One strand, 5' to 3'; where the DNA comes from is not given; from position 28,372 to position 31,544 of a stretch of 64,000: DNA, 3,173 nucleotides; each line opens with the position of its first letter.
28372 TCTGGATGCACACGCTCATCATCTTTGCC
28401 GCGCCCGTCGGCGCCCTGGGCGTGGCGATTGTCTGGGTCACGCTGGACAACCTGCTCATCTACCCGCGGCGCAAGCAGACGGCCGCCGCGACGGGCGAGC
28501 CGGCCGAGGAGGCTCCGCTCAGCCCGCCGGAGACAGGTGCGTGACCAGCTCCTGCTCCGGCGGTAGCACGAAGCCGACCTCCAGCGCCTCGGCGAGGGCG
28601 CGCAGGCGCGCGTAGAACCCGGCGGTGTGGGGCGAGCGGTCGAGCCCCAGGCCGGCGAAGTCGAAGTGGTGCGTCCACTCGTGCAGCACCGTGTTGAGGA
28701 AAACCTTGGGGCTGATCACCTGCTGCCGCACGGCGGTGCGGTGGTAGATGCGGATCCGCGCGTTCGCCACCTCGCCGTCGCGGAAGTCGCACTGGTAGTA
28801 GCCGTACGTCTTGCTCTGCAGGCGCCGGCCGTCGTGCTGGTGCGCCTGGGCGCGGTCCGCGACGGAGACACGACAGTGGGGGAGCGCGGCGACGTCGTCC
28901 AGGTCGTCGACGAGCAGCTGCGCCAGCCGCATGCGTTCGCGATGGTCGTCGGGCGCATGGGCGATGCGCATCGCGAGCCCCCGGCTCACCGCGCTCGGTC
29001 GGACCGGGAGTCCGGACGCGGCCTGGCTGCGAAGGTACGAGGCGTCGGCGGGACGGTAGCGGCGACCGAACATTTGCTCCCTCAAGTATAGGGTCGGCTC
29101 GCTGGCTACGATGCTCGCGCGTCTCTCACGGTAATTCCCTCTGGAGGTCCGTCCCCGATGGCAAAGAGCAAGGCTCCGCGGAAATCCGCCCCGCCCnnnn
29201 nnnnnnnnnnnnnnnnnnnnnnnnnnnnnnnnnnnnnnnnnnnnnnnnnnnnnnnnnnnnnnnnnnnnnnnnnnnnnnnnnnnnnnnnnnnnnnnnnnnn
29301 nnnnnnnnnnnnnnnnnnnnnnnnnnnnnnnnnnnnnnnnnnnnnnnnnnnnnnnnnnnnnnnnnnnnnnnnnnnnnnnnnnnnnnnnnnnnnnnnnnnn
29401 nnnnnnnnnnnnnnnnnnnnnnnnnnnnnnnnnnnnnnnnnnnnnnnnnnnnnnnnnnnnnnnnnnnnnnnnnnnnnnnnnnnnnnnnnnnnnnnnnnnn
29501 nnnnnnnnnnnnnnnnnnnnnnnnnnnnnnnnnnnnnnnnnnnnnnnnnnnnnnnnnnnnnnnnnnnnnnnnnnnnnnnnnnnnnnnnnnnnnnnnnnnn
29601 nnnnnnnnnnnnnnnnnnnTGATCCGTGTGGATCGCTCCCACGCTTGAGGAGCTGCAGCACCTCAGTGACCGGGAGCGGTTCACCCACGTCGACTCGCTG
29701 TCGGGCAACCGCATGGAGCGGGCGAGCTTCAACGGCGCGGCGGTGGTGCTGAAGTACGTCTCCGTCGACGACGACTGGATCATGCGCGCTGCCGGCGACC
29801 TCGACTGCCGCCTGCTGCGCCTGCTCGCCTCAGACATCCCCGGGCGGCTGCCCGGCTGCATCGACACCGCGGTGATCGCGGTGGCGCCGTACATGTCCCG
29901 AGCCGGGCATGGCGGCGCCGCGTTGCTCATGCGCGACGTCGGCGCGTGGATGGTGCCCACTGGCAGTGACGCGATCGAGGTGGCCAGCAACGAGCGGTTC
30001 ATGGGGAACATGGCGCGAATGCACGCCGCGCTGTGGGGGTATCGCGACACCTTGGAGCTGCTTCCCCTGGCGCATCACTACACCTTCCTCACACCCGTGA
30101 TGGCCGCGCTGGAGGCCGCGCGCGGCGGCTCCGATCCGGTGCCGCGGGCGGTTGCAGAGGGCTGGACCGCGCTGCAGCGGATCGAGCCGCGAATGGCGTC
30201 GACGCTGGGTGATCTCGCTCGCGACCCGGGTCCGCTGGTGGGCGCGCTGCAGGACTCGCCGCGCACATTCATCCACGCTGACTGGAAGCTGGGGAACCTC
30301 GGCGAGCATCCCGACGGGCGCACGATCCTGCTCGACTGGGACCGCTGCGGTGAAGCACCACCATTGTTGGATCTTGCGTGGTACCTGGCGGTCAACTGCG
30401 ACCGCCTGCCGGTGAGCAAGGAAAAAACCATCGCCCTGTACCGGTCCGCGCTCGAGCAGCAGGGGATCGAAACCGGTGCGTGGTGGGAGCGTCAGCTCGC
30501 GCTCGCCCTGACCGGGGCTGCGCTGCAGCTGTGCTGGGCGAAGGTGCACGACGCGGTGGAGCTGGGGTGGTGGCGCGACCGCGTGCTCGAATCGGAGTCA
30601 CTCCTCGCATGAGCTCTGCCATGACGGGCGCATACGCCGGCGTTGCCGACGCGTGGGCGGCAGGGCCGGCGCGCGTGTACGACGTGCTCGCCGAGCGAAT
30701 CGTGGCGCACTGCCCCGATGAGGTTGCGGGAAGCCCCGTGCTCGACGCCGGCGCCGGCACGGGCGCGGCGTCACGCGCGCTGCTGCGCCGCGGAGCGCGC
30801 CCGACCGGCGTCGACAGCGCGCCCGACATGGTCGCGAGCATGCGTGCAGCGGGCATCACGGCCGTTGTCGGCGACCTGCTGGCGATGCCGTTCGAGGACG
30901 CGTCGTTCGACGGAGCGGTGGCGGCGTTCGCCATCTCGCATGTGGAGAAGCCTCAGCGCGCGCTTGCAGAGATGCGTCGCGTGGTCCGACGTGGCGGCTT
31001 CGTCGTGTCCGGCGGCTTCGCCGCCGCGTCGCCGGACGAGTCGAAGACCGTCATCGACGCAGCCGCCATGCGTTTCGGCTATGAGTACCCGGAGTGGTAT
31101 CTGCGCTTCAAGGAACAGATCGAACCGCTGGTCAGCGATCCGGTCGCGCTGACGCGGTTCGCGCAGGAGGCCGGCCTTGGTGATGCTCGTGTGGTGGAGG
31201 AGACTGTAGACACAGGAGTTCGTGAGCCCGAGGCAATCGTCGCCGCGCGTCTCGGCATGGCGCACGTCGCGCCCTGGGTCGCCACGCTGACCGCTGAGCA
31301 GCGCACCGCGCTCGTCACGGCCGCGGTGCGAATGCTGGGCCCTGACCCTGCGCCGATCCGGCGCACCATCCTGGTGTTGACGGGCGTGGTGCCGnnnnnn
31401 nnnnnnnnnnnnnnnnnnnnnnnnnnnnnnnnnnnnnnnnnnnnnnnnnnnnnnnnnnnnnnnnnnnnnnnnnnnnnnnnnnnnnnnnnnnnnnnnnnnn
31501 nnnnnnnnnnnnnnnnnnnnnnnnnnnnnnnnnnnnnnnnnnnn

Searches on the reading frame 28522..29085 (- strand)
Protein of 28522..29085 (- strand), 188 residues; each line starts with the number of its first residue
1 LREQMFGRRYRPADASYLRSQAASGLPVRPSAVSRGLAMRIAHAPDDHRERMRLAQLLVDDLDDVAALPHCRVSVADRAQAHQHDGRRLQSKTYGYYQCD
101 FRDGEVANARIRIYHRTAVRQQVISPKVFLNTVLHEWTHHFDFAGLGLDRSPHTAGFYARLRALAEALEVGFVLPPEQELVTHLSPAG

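Call 84: find_related_loci(query=window:28522-29085:-, collection=metagenome_contigs, flank=10000)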
Query window:28522-29085:- (188 aa) in metagenome_contigs; peptide patterns used: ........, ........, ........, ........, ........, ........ (x = any residue, [..] = any of these).
334 stretches matched a pattern; 24 encode a relative of the query (tblastn E <= 1e-3); 24 distinct loci.
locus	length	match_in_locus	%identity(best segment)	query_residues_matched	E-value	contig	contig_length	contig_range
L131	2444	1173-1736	99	1-188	8e-132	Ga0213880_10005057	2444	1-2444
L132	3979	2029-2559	82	1-177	9e-95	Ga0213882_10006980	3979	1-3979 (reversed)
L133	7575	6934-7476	83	3-184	5e-94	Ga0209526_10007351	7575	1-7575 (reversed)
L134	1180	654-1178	69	1-176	2e-84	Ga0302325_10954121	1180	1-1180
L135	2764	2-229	100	113-188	2e-47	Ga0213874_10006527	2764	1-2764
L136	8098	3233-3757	51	9-181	1e-46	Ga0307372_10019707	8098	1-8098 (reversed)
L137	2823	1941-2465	51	9-181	9e-47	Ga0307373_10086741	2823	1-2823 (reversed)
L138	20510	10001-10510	52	9-176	8e-47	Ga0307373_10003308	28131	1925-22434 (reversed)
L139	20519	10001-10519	50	9-179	4e-46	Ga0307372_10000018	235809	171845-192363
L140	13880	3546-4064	49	9-179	1e-45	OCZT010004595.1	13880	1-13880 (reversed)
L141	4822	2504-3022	49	9-179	8e-44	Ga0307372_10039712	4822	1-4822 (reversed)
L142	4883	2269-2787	48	9-179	5e-44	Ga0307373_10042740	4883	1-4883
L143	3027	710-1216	48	13-179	1e-43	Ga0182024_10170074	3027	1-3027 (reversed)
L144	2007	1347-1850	50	9-174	1e-43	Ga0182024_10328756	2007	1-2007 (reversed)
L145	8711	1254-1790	48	1-179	3e-43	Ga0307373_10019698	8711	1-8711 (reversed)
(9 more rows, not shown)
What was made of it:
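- Tried and rejected: SprT-anchored metagenome loci (call 84).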

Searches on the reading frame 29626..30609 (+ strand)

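Call 9: search_protein_families(library=pfam, proteins=[window:29626-30609:+], max_evalue=0.01)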
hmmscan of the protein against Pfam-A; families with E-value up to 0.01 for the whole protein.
window:29626-30609:+ (328 aa): 1 family
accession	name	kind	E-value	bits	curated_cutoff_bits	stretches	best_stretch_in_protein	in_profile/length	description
PF01636.29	APH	-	3.1e-09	37.4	23.2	1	112-262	85-218/239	Phosphotransferase enzyme family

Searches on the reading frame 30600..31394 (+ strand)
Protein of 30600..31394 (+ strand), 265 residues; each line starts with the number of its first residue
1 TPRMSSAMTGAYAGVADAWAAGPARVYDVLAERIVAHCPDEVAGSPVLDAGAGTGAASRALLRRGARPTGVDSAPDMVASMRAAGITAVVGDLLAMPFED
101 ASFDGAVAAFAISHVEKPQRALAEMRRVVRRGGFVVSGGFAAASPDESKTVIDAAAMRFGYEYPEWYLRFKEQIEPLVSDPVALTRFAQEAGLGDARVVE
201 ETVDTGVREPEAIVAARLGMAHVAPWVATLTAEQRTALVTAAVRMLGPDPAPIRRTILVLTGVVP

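Call 9: search_protein_families(library=pfam, proteins=[window:30600-31394:+], max_evalue=0.01)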
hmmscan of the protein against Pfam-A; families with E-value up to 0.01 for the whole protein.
window:30600-31394:+ (265 aa): 7 families
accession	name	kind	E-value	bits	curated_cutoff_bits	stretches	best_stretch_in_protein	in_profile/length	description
PF08241.18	Methyltransf_11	-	7.9e-22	78.1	21.2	1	48-136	1-94/95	Methyltransferase domain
PF13649.12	Methyltransf_25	-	1.8e-19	70.7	27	1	47-133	1-97/97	Methyltransferase domain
PF08242.18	Methyltransf_12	-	1.7e-11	45.1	30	1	48-134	1-97/98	Methyltransferase domain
PF13847.12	Methyltransf_31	-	6.6e-10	39.3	27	1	44-139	4-111/145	Methyltransferase domain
PF13489.12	Methyltransf_23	-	2.4e-08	34.3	27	1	39-193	18-159/164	Methyltransferase domain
PF07021.18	MetW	-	1.2e-07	32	21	1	43-131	13-104/193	Methionine biosynthesis protein MetW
PF01209.24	Ubie_methyltran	-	3.2e-06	27.1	20.1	1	37-136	41-150/233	ubiE/COQ5 methyltransferase family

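Call 10: find_related_loci(query=window:30600-31394:+, collection=genome_contigs, flank=10000)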
Query window:30600-31394:+ (265 aa) in genome_contigs; peptide patterns used: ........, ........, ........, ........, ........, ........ (x = any residue, [..] = any of these).
450 stretches matched a pattern; 227 encode a relative of the query (tblastn E <= 1e-3); the best 80 are kept; 80 distinct loci.
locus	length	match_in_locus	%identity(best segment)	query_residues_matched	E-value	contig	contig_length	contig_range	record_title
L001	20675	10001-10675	41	4-231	1e-30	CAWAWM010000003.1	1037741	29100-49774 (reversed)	MAG: uncultured Actinomycetes bacterium isolate MFD05580.bin.1.113 genome assembly, contig: contig_15083, whole genome s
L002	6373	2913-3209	42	42-137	1e-16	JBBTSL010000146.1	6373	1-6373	MAG: Patescibacteria group bacterium isolate H41-bin286_1 H41_bin286_1_000000000146, whole genome shotgun sequence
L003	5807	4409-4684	48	44-133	2e-14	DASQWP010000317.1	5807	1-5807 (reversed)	MAG TPA_asm: Gaiellaceae bacterium isolate SMAG_U11016 k141_244149, whole genome shotgun sequence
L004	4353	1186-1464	46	43-136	5e-14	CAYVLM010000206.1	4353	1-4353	MAG TPA_asm: uncultured Steroidobacteraceae bacterium isolate binchicken_co116_443 genome assembly, contig: NODE_26302_l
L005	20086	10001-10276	47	44-133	2e-13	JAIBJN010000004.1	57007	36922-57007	MAG: Actinomycetota bacterium isolate CR_Sed_300A_bin.97 scaffold_44, whole genome shotgun sequence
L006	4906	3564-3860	42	45-145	4e-13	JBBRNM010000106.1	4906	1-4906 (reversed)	MAG: Candidatus Limnocylindrales bacterium isolate La1_metabat2.164 LA1C_B2.164_k141_3232678L_4906_cov_40.4180, whole ge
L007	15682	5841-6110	42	47-137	4e-13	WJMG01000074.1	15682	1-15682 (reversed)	MAG: Candidatus Omnitrophota bacterium isolate Bin_214 k141_3980028, whole genome shotgun sequence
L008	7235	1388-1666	43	43-136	5e-13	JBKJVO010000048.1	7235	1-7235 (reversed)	MAG: Candidatus Limnocylindrales bacterium isolate swi_bin.103 k127_3089936, whole genome shotgun sequence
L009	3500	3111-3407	47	44-133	1e-12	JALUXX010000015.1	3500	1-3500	MAG: Gammaproteobacteria bacterium isolate 131-447_metabat2_scaf2bin.039 131-447_scaffold_15938_c1, whole genome shotgun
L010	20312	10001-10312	38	44-136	2e-12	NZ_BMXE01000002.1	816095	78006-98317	Pseudovibrio japonicus strain KCTC 12861 sequence02, whole genome shotgun sequence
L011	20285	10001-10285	41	44-136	2e-12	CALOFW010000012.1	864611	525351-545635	MAG: Ilumatobacteraceae bacterium isolate LOGT_bin.0210 genome assembly, contig: contig_9774, whole genome shotgun seque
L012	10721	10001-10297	47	44-133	2e-12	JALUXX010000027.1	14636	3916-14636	MAG: Gammaproteobacteria bacterium isolate 131-447_metabat2_scaf2bin.039 131-447_scaffold_2280_c1, whole genome shotgun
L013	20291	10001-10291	40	42-136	2e-12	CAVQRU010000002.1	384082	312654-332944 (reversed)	MAG: Ilumatobacteraceae bacterium isolate MFD09779.bin.2.202 genome assembly, contig: contig_1075, whole genome shotgun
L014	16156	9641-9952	41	44-133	3e-12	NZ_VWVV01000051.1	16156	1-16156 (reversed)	Nocardiopsis sp. FR4 contig051, whole genome shotgun sequence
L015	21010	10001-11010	38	35-145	5e-12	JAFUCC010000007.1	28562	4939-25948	MAG: Eggerthellaceae bacterium isolate RGIG4359 Roe_deer_Jejunum-2__c274, whole genome shotgun sequence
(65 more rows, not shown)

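Call 22: find_homologous_proteins(query=window:30609-31394:+)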
Query window:30609-31394:+ (262 aa): 155 proteins with E <= 0.001 among 8000 candidates; the best 120 are listed.
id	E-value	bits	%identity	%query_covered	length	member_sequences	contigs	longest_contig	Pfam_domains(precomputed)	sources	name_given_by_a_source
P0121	4.5e-158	542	100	98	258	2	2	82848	PF07021.19,PF13847.13,PF13489.13,PF13649.13,PF01209.25,PF08241.19,PF08242.19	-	-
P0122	7.6e-108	378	71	98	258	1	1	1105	PF07021.19,PF13847.13,PF13489.13,PF13649.13,PF01209.25,PF08241.19,PF08242.19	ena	-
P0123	3.4e-80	287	57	100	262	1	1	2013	PF07021.19,PF13847.13,PF13489.13,PF13649.13,PF01728.26,PF01209.25,PF08241.19,PF08242.19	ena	-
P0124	7.3e-80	286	57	99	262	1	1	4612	PF07021.19,PF13847.13,PF13489.13,PF13649.13,PF01209.25,PF08241.19,PF08242.19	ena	-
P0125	9.6e-76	273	56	98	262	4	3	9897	PF07021.19,PF13847.13,PF13489.13,PF13649.13,PF01728.26,PF01209.25,PF08241.19,PF08242.19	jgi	jgi:ubiquinone/menaquinone biosynthesis C-methylase UbiE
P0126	1.3e-75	272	56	97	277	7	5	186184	PF13847.13,PF13489.13,PF13649.13,PF01209.25,PF08241.19,PF08242.19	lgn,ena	-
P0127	3.0e-75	271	58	98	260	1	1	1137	PF13847.13,PF13489.13,PF13649.13,PF08241.19,PF08242.19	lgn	-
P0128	3.2e-75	271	54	100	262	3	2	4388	PF07021.19,PF13847.13,PF13489.13,PF13649.13,PF01728.26,PF01209.25,PF08241.19,PF08242.19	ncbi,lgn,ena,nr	ncbi:MAG TPA: class I SAM-dependent methyltransferase [Candidatus Acidoferrales bacterium]|nr:class 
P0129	7.6e-75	270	54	98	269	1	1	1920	PF13847.13,PF13489.13,PF13649.13,PF01209.25,PF08241.19,PF08242.19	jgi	jgi:ubiquinone/menaquinone biosynthesis C-methylase UbiE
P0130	1.7e-74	269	53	100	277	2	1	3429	PF13847.13,PF13489.13,PF13649.13,PF01209.25,PF08241.19,PF08242.19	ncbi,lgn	-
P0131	2.9e-74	268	56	97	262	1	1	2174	PF13847.13,PF13489.13,PF13649.13,PF01209.25,PF08241.19,PF08242.19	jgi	jgi:SAM-dependent methyltransferase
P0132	3.8e-74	267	55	97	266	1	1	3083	PF13847.13,PF13489.13,PF13649.13,PF01209.25,PF08241.19,PF08242.19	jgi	jgi:SAM-dependent methyltransferase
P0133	2.7e-73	265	54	97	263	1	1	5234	PF13847.13,PF13489.13,PF13649.13,PF01209.25,PF08241.19,PF08242.19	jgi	jgi:ubiquinone/menaquinone biosynthesis C-methylase UbiE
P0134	2.1e-71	258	53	90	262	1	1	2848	PF13847.13,PF13489.13,PF13649.13,PF01209.25,PF08241.19,PF08242.19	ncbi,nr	ncbi:MAG: class I SAM-dependent methyltransferase [Candidatus Dormibacteraeota bacterium]|nr:class I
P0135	3.7e-71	258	53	100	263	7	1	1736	PF07021.19,PF13847.13,PF13489.13,PF13649.13,PF01209.25,PF08241.19,PF08242.19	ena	-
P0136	1.7e-68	249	50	100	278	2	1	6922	PF07021.19,PF13847.13,PF13489.13,PF13649.13,PF01209.25,PF08241.19,PF08242.19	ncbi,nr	ncbi:MAG TPA: class I SAM-dependent methyltransferase [Candidatus Dormibacteraeota bacterium]|nr:cla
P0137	1.2e-67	246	50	95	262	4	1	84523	PF07021.19,PF13847.13,PF13489.13,PF13649.13,PF01209.25,PF08241.19,PF08242.19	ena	-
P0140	3.8e-63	231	49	100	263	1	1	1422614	PF13847.13,PF13489.13,PF13649.13,PF01209.25,PF08241.19,PF08242.19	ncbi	-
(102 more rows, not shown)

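Call 23: find_encoding_contigs(protein=P0126, flank=8000, max_places=3)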
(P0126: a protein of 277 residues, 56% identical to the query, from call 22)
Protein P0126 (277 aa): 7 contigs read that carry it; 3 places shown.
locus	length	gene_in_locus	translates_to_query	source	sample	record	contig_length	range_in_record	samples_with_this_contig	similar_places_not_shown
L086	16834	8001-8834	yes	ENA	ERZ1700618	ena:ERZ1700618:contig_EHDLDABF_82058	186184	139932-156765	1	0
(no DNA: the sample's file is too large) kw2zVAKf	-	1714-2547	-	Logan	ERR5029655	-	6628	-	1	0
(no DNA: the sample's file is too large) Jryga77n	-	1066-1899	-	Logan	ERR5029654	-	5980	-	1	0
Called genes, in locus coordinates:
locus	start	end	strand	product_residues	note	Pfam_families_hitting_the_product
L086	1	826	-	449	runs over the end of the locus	PF01966:HD, PF19276:HD_assoc_2 (weak)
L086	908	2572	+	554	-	PF04675:DNA_ligase_A_N, PF01068:DNA_ligase_A_M, PF04679:DNA_ligase_A_C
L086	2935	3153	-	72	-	-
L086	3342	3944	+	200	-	-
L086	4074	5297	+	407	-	PF09594:GT87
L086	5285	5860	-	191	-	PF00383:dCMP_cyt_deam_1, PF14437:MafB19-deam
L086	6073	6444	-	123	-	-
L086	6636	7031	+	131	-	-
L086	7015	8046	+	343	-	PF01636:APH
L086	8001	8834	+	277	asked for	PF13489:Methyltransf_23, PF01209:Ubie_methyltran, PF08241:Methyltransf_11, PF08242:Methyltransf_12, PF13649:Methyltransf_25, PF13847:Methyltransf_31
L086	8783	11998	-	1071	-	PF00486:Trans_reg_C (weak), PF03704:BTAD, PF13191:AAA_16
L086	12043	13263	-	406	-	PF00390:malic, PF03949:Malic_M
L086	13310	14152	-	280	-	PF01145:Band_7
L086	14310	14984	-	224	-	-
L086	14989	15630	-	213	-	-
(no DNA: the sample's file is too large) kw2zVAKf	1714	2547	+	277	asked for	PF13489:Methyltransf_23, PF01209:Ubie_methyltran, PF08241:Methyltransf_11, PF08242:Methyltransf_12, PF13649:Methyltransf_25, PF13847:Methyltransf_31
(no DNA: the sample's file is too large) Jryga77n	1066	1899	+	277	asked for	PF13489:Methyltransf_23, PF01209:Ubie_methyltran, PF08241:Methyltransf_11, PF08242:Methyltransf_12, PF13649:Methyltransf_25, PF13847:Methyltransf_31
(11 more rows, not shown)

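Call 24: find_encoding_contigs(protein=P0137, flank=8000, max_places=2)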
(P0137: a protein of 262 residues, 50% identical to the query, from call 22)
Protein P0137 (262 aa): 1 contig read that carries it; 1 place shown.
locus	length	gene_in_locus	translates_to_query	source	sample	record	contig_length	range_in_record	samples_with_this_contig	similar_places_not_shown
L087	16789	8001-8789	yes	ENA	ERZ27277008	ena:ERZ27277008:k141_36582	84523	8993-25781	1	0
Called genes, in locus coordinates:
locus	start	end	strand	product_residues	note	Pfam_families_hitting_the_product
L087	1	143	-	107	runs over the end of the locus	PF02036:SCP2, PF14864:Alkyl_sulf_C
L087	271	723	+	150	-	PF01957:NfeD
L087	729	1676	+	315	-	PF01145:Band_7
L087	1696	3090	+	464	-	PF05496:RuvB_N, PF13191:AAA_16 (faint), PF00004:AAA, PF07728:AAA_5 (faint), PF16193:AAA_assoc_2, PF12002:MgsA_C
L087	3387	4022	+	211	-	PF00072:Response_reg, PF08281:Sigma70_r4_2, PF00196:GerE, PF04545:Sigma70_r4 (weak)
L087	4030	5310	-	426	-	PF00202:Aminotran_3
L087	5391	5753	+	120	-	-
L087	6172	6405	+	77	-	-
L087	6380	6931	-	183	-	-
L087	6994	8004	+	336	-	PF01636:APH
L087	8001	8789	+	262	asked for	PF01209:Ubie_methyltran, PF13489:Methyltransf_23, PF07021:MetW, PF13847:Methyltransf_31, PF08241:Methyltransf_11, PF08242:Methyltransf_12, PF13649:Methyltransf_25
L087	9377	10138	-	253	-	PF00132:Hexapep (weak), PF14602:Hexapep_2 (weak)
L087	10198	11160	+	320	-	-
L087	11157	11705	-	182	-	PF13302:Acetyltransf_3, PF00583:Acetyltransf_1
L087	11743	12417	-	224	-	PF00355:Rieske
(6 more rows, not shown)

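Call 25: find_encoding_contigs(protein=P0140, flank=8000, max_places=2)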
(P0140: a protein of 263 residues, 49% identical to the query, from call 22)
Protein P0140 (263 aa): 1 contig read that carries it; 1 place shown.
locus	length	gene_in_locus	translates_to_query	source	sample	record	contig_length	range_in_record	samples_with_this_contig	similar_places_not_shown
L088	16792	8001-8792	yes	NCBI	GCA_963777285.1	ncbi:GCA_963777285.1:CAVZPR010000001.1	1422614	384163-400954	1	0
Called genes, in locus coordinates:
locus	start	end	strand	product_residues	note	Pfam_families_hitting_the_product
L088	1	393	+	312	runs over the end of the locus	PF01145:Band_7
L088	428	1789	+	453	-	PF05496:RuvB_N, PF13191:AAA_16 (faint), PF00004:AAA, PF07728:AAA_5 (weak), PF16193:AAA_assoc_2, PF12002:MgsA_C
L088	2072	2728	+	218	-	PF00072:Response_reg, PF00196:GerE, PF04545:Sigma70_r4 (faint), PF08281:Sigma70_r4_2 (faint)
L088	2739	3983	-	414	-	PF00202:Aminotran_3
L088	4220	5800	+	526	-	PF06609:TRI12, PF07690:MFS_1, PF00083:Sugar_tr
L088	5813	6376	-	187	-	-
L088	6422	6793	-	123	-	-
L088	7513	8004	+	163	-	PF01636:APH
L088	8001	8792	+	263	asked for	PF01209:Ubie_methyltran (weak), PF13489:Methyltransf_23, PF13847:Methyltransf_31 (weak), PF08241:Methyltransf_11, PF08242:Methyltransf_12, PF13649:Methyltransf_25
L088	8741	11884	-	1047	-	PF00486:Trans_reg_C (weak), PF03704:BTAD, PF13191:AAA_16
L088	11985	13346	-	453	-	PF02653:BPD_transp_2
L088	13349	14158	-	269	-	PF00005:ABC_tran, PF02463:SMC_N (faint), PF13304:AAA_21 (faint)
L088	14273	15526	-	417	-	PF13407:Peripla_BP_4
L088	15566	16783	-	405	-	PF01047:MarR (weak), PF01381:HTH_3 (weak), PF12802:MarR_2 (weak), PF13412:HTH_24, PF24034:DUF7343 (weak), PF00480:ROK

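Call 42: find_encoding_contigs(protein=P0125, flank=8000, max_places=3)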
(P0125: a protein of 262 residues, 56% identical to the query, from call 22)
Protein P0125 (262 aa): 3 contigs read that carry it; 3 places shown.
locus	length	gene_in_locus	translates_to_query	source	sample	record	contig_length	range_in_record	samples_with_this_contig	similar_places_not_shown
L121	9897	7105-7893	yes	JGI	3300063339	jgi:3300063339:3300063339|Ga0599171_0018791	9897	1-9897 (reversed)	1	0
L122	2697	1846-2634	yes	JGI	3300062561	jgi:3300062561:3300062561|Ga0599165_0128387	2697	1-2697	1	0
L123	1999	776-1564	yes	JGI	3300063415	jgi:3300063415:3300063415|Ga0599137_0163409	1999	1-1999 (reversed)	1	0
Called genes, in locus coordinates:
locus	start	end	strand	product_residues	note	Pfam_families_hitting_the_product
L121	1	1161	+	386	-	?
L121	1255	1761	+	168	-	PF22381:Staph_reg_Sar_Rot (weak), PF01047:MarR, PF12802:MarR_2, PF09339:HTH_IclR, PF13463:HTH_27 (faint), PF13412:HTH_24 (weak)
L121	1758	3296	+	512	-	PF06609:TRI12, PF07690:MFS_1, PF00083:Sugar_tr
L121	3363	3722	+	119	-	PF07883:Cupin_2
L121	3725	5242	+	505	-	-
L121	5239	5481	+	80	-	-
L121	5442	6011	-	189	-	-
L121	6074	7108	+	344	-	PF01636:APH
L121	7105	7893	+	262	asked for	PF01209:Ubie_methyltran, PF13489:Methyltransf_23, PF01728:FtsJ (faint), PF07021:MetW (weak), PF13847:Methyltransf_31, PF08241:Methyltransf_11, PF08242:Methyltransf_12, PF13649:Methyltransf_25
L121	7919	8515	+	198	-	PF05163:DinB (weak), PF04978:MST, PF12867:DinB_2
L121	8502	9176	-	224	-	PF08713:DNA_alkylation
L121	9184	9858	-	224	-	PF00355:Rieske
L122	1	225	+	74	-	?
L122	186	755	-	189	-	-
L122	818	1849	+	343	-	PF01636:APH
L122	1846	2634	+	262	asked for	PF01209:Ubie_methyltran, PF13489:Methyltransf_23, PF01728:FtsJ (faint), PF07021:MetW (weak), PF13847:Methyltransf_31, PF08241:Methyltransf_11, PF08242:Methyltransf_12, PF13649:Methyltransf_25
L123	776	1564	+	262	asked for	PF01209:Ubie_methyltran, PF13489:Methyltransf_23, PF01728:FtsJ (faint), PF07021:MetW (weak), PF13847:Methyltransf_31, PF08241:Methyltransf_11, PF08242:Methyltransf_12, PF13649:Methyltransf_25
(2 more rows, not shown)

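Call 43: find_encoding_contigs(protein=P0124, flank=8000, max_places=2)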
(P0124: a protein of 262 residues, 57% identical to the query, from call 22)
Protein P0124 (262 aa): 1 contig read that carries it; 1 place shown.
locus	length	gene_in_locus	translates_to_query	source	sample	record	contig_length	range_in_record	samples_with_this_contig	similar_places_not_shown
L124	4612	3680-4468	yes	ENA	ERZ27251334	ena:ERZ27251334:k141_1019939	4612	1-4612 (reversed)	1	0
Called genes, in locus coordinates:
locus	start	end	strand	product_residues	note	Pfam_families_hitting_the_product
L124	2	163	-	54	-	?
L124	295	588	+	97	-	-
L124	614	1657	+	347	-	PF08240:ADH_N, PF16912:Glu_dehyd_C, PF00107:ADH_zinc_N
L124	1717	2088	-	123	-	-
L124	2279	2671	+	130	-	-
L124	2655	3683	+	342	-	PF01636:APH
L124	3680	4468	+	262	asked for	PF01209:Ubie_methyltran, PF13489:Methyltransf_23, PF07021:MetW (weak), PF13847:Methyltransf_31, PF08241:Methyltransf_11, PF08242:Methyltransf_12, PF13649:Methyltransf_25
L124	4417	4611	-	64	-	?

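Call 44: find_encoding_contigs(protein=P0136, flank=8000, max_places=2)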
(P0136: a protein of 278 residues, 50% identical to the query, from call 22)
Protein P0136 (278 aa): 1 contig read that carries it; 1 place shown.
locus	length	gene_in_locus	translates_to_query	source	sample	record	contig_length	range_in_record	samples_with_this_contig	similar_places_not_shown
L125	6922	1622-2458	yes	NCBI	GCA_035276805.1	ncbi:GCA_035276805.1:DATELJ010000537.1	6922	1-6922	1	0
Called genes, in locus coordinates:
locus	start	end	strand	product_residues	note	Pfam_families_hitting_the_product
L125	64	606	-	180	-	PF00719:Pyrophosphatase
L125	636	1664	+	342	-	PF01636:APH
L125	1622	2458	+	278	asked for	PF13489:Methyltransf_23, PF01209:Ubie_methyltran, PF07021:MetW (weak), PF13847:Methyltransf_31, PF08241:Methyltransf_11, PF08242:Methyltransf_12, PF13649:Methyltransf_25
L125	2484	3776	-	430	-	PF07690:MFS_1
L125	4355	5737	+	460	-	PF07730:HisKA_3, PF02518:HATPase_c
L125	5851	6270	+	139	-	PF00072:Response_reg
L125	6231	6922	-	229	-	?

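Call 45: find_encoding_contigs(protein=P0133, flank=8000, max_places=2)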
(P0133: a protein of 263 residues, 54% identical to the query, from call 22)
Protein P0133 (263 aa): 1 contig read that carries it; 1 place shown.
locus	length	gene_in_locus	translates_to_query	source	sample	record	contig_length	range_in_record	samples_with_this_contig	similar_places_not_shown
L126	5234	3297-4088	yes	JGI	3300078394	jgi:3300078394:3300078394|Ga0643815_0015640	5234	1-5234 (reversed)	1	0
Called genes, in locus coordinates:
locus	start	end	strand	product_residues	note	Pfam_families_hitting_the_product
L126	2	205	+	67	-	?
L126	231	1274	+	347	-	PF08240:ADH_N, PF16912:Glu_dehyd_C, PF00107:ADH_zinc_N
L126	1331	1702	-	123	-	-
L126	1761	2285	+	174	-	-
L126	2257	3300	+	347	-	PF01636:APH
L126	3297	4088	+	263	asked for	PF01209:Ubie_methyltran (weak), PF13489:Methyltransf_23, PF13847:Methyltransf_31, PF08241:Methyltransf_11, PF08242:Methyltransf_12, PF13649:Methyltransf_25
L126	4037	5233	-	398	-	?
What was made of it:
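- Tried and rejected: Contexts of methyltransferase homologues (calls 23-25, 42-45).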
